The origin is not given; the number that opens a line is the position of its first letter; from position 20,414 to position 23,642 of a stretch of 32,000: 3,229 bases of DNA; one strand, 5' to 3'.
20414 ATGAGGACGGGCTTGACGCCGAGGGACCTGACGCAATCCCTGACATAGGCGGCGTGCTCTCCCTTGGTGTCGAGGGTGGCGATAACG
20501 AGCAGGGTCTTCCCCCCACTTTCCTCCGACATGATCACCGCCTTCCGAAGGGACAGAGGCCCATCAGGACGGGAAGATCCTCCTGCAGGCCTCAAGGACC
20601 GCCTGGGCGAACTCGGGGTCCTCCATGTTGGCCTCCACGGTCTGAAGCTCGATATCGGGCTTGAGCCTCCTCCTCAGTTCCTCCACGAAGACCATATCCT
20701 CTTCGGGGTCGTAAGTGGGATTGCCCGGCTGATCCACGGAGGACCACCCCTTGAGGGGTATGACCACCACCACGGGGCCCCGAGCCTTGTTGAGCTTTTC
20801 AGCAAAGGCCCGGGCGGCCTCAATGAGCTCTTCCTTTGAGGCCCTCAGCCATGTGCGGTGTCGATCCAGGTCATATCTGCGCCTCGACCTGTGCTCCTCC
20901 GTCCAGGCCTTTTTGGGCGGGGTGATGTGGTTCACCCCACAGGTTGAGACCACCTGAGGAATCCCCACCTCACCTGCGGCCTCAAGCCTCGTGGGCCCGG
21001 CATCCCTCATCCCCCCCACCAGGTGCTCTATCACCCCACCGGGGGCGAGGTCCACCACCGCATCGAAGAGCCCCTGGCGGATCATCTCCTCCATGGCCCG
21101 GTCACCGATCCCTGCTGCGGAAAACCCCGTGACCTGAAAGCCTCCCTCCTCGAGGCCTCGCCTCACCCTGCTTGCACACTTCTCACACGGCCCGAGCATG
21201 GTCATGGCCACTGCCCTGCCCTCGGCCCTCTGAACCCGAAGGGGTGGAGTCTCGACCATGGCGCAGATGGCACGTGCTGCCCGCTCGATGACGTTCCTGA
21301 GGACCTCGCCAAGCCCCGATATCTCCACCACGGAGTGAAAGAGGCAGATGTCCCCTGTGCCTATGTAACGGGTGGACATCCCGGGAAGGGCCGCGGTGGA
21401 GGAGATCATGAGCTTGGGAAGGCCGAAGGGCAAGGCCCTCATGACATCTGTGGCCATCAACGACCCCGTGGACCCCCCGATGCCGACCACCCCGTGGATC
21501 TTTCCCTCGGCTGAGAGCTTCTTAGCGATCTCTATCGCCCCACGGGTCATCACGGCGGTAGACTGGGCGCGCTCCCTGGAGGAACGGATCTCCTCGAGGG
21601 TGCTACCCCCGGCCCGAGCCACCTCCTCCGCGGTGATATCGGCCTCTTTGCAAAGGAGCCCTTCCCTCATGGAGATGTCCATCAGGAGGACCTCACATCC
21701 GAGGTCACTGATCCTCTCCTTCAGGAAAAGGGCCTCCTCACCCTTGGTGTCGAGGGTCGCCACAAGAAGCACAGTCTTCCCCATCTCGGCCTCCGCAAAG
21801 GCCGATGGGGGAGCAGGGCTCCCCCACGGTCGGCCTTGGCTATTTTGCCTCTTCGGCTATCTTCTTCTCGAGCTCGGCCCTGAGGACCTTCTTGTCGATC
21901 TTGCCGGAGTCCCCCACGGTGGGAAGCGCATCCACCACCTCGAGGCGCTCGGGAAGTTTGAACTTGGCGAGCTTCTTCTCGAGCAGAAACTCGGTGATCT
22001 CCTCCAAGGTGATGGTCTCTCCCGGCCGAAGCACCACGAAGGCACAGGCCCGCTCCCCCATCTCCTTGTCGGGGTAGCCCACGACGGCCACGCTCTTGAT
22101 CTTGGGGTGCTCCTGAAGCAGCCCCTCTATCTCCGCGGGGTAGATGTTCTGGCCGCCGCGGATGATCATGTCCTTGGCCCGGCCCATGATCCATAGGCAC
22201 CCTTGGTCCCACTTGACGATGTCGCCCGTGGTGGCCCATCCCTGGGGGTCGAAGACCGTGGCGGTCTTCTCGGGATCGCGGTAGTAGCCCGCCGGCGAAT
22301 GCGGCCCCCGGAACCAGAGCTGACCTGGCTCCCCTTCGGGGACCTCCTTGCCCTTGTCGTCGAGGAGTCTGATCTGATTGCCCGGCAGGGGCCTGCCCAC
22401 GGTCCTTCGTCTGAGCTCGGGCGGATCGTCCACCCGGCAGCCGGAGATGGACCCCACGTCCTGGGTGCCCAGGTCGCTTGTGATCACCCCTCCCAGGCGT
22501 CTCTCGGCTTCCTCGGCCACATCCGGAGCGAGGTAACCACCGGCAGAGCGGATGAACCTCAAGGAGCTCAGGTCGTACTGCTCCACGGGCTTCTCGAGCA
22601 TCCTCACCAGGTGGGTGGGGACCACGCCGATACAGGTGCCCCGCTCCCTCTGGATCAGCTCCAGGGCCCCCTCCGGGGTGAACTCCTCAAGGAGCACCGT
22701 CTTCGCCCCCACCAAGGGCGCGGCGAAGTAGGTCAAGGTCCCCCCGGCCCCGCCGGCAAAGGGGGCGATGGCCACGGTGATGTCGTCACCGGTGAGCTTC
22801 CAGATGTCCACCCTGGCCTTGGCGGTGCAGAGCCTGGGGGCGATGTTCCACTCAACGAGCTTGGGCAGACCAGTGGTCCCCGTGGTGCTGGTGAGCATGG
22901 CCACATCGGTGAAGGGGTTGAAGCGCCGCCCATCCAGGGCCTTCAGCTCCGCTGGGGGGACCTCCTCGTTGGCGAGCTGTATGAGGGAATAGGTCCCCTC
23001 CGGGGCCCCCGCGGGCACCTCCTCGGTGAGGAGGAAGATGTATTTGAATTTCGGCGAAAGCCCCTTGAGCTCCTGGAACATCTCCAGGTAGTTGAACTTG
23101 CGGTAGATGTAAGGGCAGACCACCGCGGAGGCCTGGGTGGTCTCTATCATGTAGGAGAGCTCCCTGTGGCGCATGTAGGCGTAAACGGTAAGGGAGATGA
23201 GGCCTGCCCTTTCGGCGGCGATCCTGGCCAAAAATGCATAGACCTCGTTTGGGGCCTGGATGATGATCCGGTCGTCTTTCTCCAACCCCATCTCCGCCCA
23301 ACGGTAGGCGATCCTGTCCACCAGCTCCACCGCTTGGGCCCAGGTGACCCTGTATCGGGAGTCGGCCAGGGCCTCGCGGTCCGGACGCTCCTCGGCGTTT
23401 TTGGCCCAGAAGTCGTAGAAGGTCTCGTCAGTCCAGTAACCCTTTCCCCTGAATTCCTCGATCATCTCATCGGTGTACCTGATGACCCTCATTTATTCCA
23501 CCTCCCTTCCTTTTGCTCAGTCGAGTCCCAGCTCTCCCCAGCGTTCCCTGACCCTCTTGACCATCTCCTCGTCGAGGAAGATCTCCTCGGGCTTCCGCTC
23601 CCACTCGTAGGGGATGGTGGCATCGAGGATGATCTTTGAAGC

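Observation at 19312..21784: Tandem UPF0261 (Tm-1-like ATP-binding) paralogues embedded between the aryl-CoA ligase and UbiX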

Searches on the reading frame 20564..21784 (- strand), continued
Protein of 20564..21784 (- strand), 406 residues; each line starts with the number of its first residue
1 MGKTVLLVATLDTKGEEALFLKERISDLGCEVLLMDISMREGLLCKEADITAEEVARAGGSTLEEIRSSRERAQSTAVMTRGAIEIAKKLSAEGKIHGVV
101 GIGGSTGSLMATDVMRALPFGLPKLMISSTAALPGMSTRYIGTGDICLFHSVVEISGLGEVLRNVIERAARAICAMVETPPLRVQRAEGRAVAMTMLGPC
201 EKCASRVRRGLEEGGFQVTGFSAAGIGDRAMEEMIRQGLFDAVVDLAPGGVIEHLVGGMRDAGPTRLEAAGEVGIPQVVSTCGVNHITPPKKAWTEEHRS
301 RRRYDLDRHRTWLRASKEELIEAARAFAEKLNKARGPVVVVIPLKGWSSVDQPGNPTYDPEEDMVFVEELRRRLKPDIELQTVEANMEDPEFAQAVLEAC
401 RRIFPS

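Call 35: find_related_loci(query=A1, collection=genome_contigs, flank=10000)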
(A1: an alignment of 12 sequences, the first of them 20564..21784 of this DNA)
Query A1 (406 aa) in genome_contigs; peptide patterns used: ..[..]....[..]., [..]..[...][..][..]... (x = any residue, [..] = any of these).
599 stretches matched a pattern (row limit reached: there are more); 557 encode a relative of the query (tblastn E <= 1e-3); the best 80 are kept; 80 distinct loci.
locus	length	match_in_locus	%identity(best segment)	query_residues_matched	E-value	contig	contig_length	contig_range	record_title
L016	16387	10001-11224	70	2-406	0e+0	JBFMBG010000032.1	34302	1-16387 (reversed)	MAG: Bacillota bacterium isolate MAG158 MAG158_32, whole genome shotgun sequence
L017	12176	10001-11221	70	2-406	0e+0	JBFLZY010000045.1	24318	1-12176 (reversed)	MAG: Bacillota bacterium isolate MAG124 MAG124_45, whole genome shotgun sequence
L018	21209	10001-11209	65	3-404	0e+0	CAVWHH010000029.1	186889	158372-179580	MAG: uncultured delta proteobacterium isolate MFD01476.bin.1.214 genome assembly, contig: contig_21187, whole genome sho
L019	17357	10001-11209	66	3-404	2e-179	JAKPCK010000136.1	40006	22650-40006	MAG: Deltaproteobacteria bacterium isolate JPMR_maxbin.018 k141_730250, whole genome shotgun sequence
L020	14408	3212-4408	67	3-399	4e-178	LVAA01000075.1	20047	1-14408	MAG: Syntrophobacterales bacterium Delta_02 Delta_02_contig_16648, whole genome shotgun sequence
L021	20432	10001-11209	64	1-404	2e-177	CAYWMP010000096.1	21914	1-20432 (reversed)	MAG TPA_asm: uncultured Desulfobacteraceae bacterium isolate SRP167671_co1_137 genome assembly, contig: NODE_2741_length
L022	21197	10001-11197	66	3-399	4e-176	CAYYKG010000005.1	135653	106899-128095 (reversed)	MAG TPA_asm: uncultured Syntrophorhabdus sp. isolate SRP241326_co4_217 genome assembly, contig: NODE_191_length_135653_c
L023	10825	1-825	94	132-406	4e-175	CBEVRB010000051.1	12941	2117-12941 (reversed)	MAG TPA_asm: uncultured bacterium isolate SRR24791474_binner12_Refined_27 genome assembly, contig: ERZ25515408.978, whol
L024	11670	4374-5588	65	1-406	9e-175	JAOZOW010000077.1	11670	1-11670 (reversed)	MAG: Deltaproteobacteria bacterium isolate GMC4.metabat2.101 GMC4_7664_length_11670_cov_19.368747, whole genome shotgun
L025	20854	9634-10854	64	1-404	1e-174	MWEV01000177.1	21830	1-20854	MAG: Deltaproteobacteria bacterium ADurb.Bin026 BWX58_contig000177, whole genome shotgun sequence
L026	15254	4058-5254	67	1-400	9e-174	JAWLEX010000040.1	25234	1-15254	MAG: Desulfatiglandales bacterium isolate 20BLK6-1.bin.93 NODE_1775_length_25234_cov_12.784325, whole genome shotgun seq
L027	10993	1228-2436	65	1-404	1e-173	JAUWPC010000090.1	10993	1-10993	MAG: Desulfobacteraceae bacterium isolate CSMAG_2466 CSMAG_2466_k141_1087696_length_10993_cov_37.7447, whole genome shot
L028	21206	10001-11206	65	3-404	1e-173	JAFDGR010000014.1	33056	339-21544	MAG: Deltaproteobacteria bacterium isolate Meg22_1012_Bin_323 Meg22_1012_Bin_323_scaffold_2765, whole genome shotgun seq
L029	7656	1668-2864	66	1-400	1e-173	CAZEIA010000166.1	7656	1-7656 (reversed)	MAG TPA_asm: uncultured Desulfobacterales bacterium isolate SRP332253_co1_250 genome assembly, contig: NODE_15845_length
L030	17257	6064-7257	66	3-399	3e-173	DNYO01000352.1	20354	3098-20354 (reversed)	MAG TPA_asm: Deltaproteobacteria bacterium isolate UBA8936 contig_40903, whole genome shotgun sequence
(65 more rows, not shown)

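Call 70: predict_structure(alignment_id=A2)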
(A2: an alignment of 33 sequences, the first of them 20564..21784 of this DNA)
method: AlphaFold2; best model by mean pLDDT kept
length: 406 residues; sequences in the alignment: 33
mean_pLDDT: 90.0   pTM: 0.81
mean pLDDT of the five models: 90.0, 90.0, 87.5, 87.0, 82.1
residues with pLDDT >= 90: 285; 70-90: 91; 50-70: 25; < 50: 5
segments of 3 or more residues with pLDDT < 50: none
pLDDT, mean of each block of 10 residues (from residue 1): 91 95 97 97 95 98 94 93 98 94 88 87 85 53 68 76 92 90 60 90 96 93 83 89 95 86 89 96 92 90 86 95 98 97 94 93 98 97 96 98 85
secondary structure, 60 per line:
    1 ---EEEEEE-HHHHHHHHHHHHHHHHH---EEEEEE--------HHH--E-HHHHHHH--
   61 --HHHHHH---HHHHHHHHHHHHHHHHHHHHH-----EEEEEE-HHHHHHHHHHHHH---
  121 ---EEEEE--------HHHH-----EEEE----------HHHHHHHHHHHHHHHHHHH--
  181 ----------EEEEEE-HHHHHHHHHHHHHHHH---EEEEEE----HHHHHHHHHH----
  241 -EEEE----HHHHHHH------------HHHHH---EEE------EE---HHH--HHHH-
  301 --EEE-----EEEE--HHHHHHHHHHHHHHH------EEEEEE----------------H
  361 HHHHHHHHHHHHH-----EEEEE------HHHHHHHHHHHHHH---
elements in order: E4-9 H11-27 E31-36 H52-58 H63-68 H72-92 E98-103 H105-117 E124-128 H137-140 E146-149 H160-178 E191-196 H198-213 E217-222 H227-236 E242-245 H250-256 H269-273 E277-279 H296-299 E303-305 E311-314 H317-331 E338-343 H360-373 E379-383 H390-403

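Call 72: fold_search(model_id=the predicted structure, library=pdb)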
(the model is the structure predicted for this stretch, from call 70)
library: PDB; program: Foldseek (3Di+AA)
matches with E <= 10: 1375; with E <= 0.001: 20
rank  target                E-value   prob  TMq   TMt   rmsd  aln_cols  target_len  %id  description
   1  9mpy_A                2.5e-34  1.00  0.63  0.63   7.3       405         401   33  Structure of Saro_1862, a UPF0261 domain protein from Novosphingobium aromaticivorans with bound acetovanillone (released 2025-09-24)
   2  9mpy_B                3.9e-34  1.00  0.63  0.64   7.2       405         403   33  Structure of Saro_1862, a UPF0261 domain protein from Novosphingobium aromaticivorans with bound acetovanillone (released 2025-09-24)
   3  3wry_B                1.7e-33  1.00  0.83  0.80   4.4       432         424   29  Crystal structure of helicase complex 2 (released 2014-08-13)
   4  3wrw_D                1.7e-33  1.00  0.81  0.82   4.4       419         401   30  Crystal structure of the N-terminal domain of resistance protein (released 2014-08-13)
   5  3wrx_B                1.8e-33  1.00  0.83  0.80   4.8       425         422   29  Crystal structure of helicase complex 1 (released 2014-08-13)
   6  3wry_A                6.1e-33  1.00  0.86  0.84   4.2       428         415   30  Crystal structure of helicase complex 2 (released 2014-08-13)
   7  3wrx_A                6.8e-33  1.00  0.86  0.84   4.2       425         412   30  Crystal structure of helicase complex 1 (released 2014-08-13)
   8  3wrw_A                8.9e-33  1.00  0.84  0.84   4.1       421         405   30  Crystal structure of the N-terminal domain of resistance protein (released 2014-08-13)
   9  3wrw_C                4.1e-32  1.00  0.83  0.84   4.1       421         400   29  Crystal structure of the N-terminal domain of resistance protein (released 2014-08-13)
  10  3wrw_B                8.2e-32  1.00  0.85  0.85   3.5       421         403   30  Crystal structure of the N-terminal domain of resistance protein (released 2014-08-13)
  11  3wrw_F                1.3e-29  1.00  0.77  0.82   4.3       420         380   29  Crystal structure of the N-terminal domain of resistance protein (released 2014-08-13)
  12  3wrw_E                1.7e-29  1.00  0.78  0.82   4.4       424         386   29  Crystal structure of the N-terminal domain of resistance protein (released 2014-08-13)
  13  3wrv_A                3.9e-10  1.00  0.38  0.75   4.3       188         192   29  Crystal structure of NN domain of resistance protein (released 2014-08-13)
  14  3wrv_B                4.4e-08  1.00  0.35  0.77   4.0       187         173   27  Crystal structure of NN domain of resistance protein (released 2014-08-13)
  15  3d0r_B                1.9e-04  0.96  0.22  0.24  20.4       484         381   12  Crystal structure of calG3 from Micromonospora echinospora determined in space group P2(1) (released 2008-06-24)
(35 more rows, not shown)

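Call 81: search_protein_representatives(protein=window:20564-21784:-)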
Query: 406 residues. Proteins with E-value up to 0.001 (for the whole library): 3839; up to 1e-10: 2032; up to 1e-30: 606. The best 150 are listed.
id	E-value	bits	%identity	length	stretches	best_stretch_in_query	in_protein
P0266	1.5e-138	478.5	57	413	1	2-400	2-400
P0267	7.8e-117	407.0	50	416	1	3-400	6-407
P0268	5.9e-100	351.5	44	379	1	35-400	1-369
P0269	3.5e-96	339.1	43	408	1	4-400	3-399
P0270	1.1e-95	337.4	44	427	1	1-377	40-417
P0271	1.5e-94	333.6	44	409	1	2-404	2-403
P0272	1.0e-93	330.9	44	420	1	1-400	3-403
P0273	2.0e-91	323.4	43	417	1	10-402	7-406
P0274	2.0e-89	316.8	40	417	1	2-404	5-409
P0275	1.5e-82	294.2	39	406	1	4-402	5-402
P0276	5.9e-82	292.2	42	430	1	1-398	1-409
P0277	6.2e-82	292.2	40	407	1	1-398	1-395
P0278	2.7e-81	290.0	41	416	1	3-404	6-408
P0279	4.6e-81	289.3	38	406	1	2-400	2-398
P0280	4.8e-80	285.9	39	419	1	4-401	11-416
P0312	1.4e-68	248.2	35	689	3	62-288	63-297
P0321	4.0e-67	243.4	40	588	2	190-396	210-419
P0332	6.8e-66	239.4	34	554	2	85-404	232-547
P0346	3.9e-64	233.6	35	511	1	3-399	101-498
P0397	2.7e-59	217.6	33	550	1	5-403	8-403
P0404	6.3e-59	216.4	33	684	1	4-403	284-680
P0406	8.8e-59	215.9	37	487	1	4-399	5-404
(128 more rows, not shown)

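Call 83: search_protein_families(library=pfam, proteins=[P0404, P0312, P0321, P0332, P0397, P0346, P0406], max_evalue=0.001)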
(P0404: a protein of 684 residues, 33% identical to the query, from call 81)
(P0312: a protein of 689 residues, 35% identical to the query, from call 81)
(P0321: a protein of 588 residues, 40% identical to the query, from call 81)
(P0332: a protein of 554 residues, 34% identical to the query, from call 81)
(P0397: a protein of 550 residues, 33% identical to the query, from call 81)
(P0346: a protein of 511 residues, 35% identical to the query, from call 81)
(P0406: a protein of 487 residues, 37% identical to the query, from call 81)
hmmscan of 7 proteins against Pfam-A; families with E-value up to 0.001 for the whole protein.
P0404 (684 aa): 3 families
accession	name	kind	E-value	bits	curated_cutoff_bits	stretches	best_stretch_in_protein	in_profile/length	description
PF09370.16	PEP_hydrolase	-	7.4e-82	275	33.8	1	9-269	1-266/267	Phosphoenolpyruvate hydrolase-like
PF23189.1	UPF0261_C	-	3.7e-80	268.7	27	1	467-680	3-217/218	Uncharacterised protein family (UPF0261) C-terminal domain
PF06792.17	UPF0261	-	1.7e-45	155.6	27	1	284-458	2-175/176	Uncharacterised protein family (UPF0261) N-terminal domain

P0312 (689 aa): 2 families
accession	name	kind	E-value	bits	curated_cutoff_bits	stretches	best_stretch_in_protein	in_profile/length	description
PF23189.1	UPF0261_C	-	5.4e-167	552.6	27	3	341-559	1-212/218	Uncharacterised protein family (UPF0261) C-terminal domain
PF06792.17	UPF0261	-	2.7e-46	158.2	27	1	1-180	9-172/176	Uncharacterised protein family (UPF0261) N-terminal domain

P0321 (588 aa): 6 families
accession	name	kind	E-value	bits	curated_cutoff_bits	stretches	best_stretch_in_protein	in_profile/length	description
PF23189.1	UPF0261_C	-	7.9e-96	319.9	27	1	209-426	1-217/218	Uncharacterised protein family (UPF0261) C-terminal domain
PF06792.17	UPF0261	-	1.9e-59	201.1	27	1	3-170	3-172/176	Uncharacterised protein family (UPF0261) N-terminal domain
PF00583.31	Acetyltransf_1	-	2.1e-10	41.3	20.7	1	470-549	32-116/116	Acetyltransferase (GNAT) family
PF13508.13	Acetyltransf_7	-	7.3e-09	36.3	27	1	479-550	10-83/84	Acetyltransferase (GNAT) domain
PF13673.13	Acetyltransf_10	-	3.5e-06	27.4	23.6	1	479-557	38-115/128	Acetyltransferase (GNAT) domain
PF14542.12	Acetyltransf_CG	-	4.7e-05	23.9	30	1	483-546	11-74/80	GCN5-related N-acetyl-transferase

P0332 (554 aa): 2 families
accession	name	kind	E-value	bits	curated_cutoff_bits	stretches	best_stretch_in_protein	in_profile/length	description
PF23189.1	UPF0261_C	-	2.7e-65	220.1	27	1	330-546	1-217/218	Uncharacterised protein family (UPF0261) C-terminal domain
PF06792.17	UPF0261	-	4.2e-65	219.4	27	2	7-180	1-172/176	Uncharacterised protein family (UPF0261) N-terminal domain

P0397 (550 aa): 2 families
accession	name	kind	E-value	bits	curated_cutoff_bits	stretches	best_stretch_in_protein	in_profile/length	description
PF23189.1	UPF0261_C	-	5.6e-64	215.8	27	1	192-402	5-216/218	Uncharacterised protein family (UPF0261) C-terminal domain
PF06792.17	UPF0261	-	7.2e-56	189.4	27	1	8-180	3-174/176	Uncharacterised protein family (UPF0261) N-terminal domain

P0346 (511 aa): 2 families
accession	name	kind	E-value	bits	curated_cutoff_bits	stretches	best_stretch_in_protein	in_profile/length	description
PF23189.1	UPF0261_C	-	7.7e-79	264.4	27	1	286-499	1-214/218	Uncharacterised protein family (UPF0261) C-terminal domain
PF06792.17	UPF0261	-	5.5e-47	160.5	27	1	101-276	1-172/176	Uncharacterised protein family (UPF0261) N-terminal domain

P0406 (487 aa): 2 families
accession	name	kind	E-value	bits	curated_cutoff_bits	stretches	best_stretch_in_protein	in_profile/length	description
PF23189.1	UPF0261_C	-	1.8e-79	266.4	27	1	195-409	3-218/218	Uncharacterised protein family (UPF0261) C-terminal domain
PF06792.17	UPF0261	-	2.6e-54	184.3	27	1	5-183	2-171/176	Uncharacterised protein family (UPF0261) N-terminal domain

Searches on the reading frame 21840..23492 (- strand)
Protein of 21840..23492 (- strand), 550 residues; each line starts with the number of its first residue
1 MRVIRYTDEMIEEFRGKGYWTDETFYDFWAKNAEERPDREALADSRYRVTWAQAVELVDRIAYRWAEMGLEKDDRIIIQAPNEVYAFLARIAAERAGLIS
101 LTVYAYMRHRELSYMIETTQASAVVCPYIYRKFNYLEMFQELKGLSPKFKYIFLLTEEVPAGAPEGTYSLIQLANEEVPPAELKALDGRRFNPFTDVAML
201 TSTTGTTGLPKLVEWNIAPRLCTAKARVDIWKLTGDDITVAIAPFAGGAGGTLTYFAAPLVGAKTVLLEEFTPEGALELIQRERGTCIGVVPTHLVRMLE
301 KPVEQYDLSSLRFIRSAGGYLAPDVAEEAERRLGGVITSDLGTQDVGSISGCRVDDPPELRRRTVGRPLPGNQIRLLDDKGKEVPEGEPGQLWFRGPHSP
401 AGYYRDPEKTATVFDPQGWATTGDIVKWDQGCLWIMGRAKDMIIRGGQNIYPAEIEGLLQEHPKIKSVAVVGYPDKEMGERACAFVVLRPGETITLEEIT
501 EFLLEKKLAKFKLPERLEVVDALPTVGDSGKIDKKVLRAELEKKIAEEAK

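Call 5: search_protein_families(library=pfam, proteins=[window:21840-23492:-], max_evalue=0.001)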
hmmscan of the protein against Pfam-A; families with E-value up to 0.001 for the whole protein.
window:21840-23492:- (550 aa): 2 families
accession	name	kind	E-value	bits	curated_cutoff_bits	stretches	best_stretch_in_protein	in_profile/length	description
PF00501.34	AMP-binding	-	6e-57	193.6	29.9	1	30-404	2-384/384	AMP-binding enzyme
PF13193.12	AMP-binding_C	-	2.3e-15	57.7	24.5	1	454-525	1-71/76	AMP-binding enzyme C-terminal domain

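Call 6: search_protein_families(library=ncbifam, proteins=[window:21840-23492:-], max_evalue=0.001)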
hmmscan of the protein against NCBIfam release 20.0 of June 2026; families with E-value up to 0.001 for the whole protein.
window:21840-23492:- (550 aa): 103 families (the best 25 are shown)
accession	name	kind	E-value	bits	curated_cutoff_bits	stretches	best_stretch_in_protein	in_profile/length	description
NF004758.0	PRK06087.1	equivalog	3.6e-96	322.7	736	1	5-548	6-542/548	medium-chain fatty-acid--CoA ligase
NF004837.0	PRK06187.1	subfamily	2e-93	313.5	476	1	23-546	8-527/531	long-chain-fatty-acid--CoA ligase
TIGR03208.1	cyc_hxne_CoA_lg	equivalog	2.4e-89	300.5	792.3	1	17-538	16-537/538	cyclohexanecarboxylate-CoA ligase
TIGR02275.1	DHB_AMP_lig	equivalog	2.8e-84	283.3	723.55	1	5-538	5-526/526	(2,3-dihydroxybenzoyl)adenylate synthase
NF009233.0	PRK12583.1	subfamily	1.5e-82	277.8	832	1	22-545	17-554/558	fatty acid CoA ligase family protein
NF005801.1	PRK07656.1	equivalog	6.4e-77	259.3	657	1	30-538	8-500/500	FadD3 family acyl-CoA ligase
NF008192.1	PRK10946.1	equivalog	5.4e-73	246.1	783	1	4-544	5-532/534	(2,3-dihydroxybenzoyl)adenylate synthase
NF005676.0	PRK07470.1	equivalog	3.6e-72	243.7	774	1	30-544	27-532/544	acyl-CoA synthetase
NF005702.0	PRK07514.1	subfamily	5.2e-70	236.2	558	1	25-543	5-502/506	malonyl-CoA synthase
NF006182.0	PRK08316.1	subfamily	1.6e-67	228.2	663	1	23-544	11-520/523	fatty acyl-CoA synthetase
NF004511.1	PRK05852.1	equivalog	5.6e-67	226.5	650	1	27-539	3-502/505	FadD7 family fatty acid--CoA ligase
NF009071.0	PRK12406.1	subfamily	1.9e-64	217.9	701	1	51-545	15-506/510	acyl-CoA synthetase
NF005714.0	PRK07529.1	subfamily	9.8e-62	209.2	632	1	23-546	30-581/640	acyl-CoA synthetase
NF004114.0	PRK05605.1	equivalog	1.2e-61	208.7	766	1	168-544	196-572/575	long-chain-fatty-acid--CoA ligase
NF052580.1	Str24CoAsynCasG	equivalog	1.8e-60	204.8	750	2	262-535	267-544/548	steroid-24-oyl-CoA synthetase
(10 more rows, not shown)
